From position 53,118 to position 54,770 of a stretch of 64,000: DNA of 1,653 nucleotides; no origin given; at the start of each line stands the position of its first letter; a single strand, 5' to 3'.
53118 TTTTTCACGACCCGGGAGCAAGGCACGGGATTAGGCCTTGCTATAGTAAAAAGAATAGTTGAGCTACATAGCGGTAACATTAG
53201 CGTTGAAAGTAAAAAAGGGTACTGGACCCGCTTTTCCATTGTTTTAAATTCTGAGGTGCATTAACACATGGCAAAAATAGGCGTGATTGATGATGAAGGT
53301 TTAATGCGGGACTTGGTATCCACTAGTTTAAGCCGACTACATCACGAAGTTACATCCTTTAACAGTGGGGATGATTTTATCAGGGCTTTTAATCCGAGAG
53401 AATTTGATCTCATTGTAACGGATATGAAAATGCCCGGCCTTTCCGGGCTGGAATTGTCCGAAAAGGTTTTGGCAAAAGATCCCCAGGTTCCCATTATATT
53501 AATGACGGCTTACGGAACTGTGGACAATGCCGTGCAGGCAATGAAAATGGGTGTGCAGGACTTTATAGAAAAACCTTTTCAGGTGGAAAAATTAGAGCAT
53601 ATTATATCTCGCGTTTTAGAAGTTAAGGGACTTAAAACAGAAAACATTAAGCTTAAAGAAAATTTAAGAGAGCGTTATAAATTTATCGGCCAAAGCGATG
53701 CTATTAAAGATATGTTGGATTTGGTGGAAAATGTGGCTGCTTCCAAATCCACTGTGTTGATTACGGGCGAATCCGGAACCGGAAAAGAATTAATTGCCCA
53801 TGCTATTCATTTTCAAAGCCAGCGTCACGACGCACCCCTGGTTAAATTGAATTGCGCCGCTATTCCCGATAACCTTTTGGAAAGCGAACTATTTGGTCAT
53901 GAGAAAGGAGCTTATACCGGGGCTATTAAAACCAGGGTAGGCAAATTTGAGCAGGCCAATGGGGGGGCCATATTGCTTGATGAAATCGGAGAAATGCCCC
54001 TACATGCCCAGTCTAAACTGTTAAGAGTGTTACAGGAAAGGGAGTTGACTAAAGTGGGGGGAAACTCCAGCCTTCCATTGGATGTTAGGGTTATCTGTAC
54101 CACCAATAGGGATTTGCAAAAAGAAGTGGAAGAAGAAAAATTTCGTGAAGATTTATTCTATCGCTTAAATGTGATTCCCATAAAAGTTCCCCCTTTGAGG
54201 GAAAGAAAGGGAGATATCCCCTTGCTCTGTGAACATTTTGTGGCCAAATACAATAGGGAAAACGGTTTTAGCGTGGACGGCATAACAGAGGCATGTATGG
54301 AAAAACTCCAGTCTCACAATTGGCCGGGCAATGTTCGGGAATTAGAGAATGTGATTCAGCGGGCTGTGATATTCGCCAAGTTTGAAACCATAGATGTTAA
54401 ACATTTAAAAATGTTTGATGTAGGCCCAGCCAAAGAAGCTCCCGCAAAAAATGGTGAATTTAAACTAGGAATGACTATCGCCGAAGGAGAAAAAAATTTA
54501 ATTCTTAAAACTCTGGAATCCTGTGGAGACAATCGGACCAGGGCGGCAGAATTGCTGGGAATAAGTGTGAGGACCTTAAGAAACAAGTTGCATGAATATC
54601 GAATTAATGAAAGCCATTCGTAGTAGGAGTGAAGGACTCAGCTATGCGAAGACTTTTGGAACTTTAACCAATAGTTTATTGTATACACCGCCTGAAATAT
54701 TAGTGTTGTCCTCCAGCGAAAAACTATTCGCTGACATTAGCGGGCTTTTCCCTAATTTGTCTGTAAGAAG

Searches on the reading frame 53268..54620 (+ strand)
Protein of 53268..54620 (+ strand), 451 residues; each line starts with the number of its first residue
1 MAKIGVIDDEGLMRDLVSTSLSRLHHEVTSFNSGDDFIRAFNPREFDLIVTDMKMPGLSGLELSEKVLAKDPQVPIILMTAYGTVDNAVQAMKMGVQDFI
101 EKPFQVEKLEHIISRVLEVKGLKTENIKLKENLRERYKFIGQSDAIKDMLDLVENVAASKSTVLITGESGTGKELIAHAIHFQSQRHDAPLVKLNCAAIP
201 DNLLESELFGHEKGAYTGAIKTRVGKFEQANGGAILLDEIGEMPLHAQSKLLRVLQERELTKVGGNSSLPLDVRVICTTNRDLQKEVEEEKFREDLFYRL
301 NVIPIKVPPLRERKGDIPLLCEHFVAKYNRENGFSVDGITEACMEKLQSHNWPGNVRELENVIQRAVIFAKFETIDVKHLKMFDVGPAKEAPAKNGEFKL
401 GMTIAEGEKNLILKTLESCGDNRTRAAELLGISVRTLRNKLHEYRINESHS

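Call 42: search_protein_families(library=pfam, proteins=[window:53268-54620:+], max_evalue=0.00001)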
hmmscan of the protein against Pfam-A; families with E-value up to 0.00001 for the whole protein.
window:53268-54620:+ (451 aa): 7 families
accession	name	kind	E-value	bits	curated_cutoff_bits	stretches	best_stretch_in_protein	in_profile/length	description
PF00158.32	Sigma54_activat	-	1.1e-72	243.6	20.2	1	140-306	2-168/168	Sigma-54 interaction domain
PF00072.30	Response_reg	-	2.7e-27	95.6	30.2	1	5-113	2-110/111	Response regulator receiver domain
PF25601.1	AAA_lid_14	-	6.7e-26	90.4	27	1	311-381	1-71/87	AAA+ ATPase lid domain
PF14532.12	Sigma54_activ_2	-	7.1e-23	81.8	25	1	140-310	1-138/138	Sigma-54 interaction domain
PF02954.25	HTH_8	-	1.3e-12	47.7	22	1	404-444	2-42/42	Bacterial regulatory protein, Fis family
PF07728.20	AAA_5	-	2e-07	31.6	22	1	163-283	2-125/139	AAA domain (dynein-related subfamily)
PF00004.35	AAA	-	3.6e-06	27.9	21.2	0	163-290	1-117/131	ATPase family associated with various cellular activities (AAA)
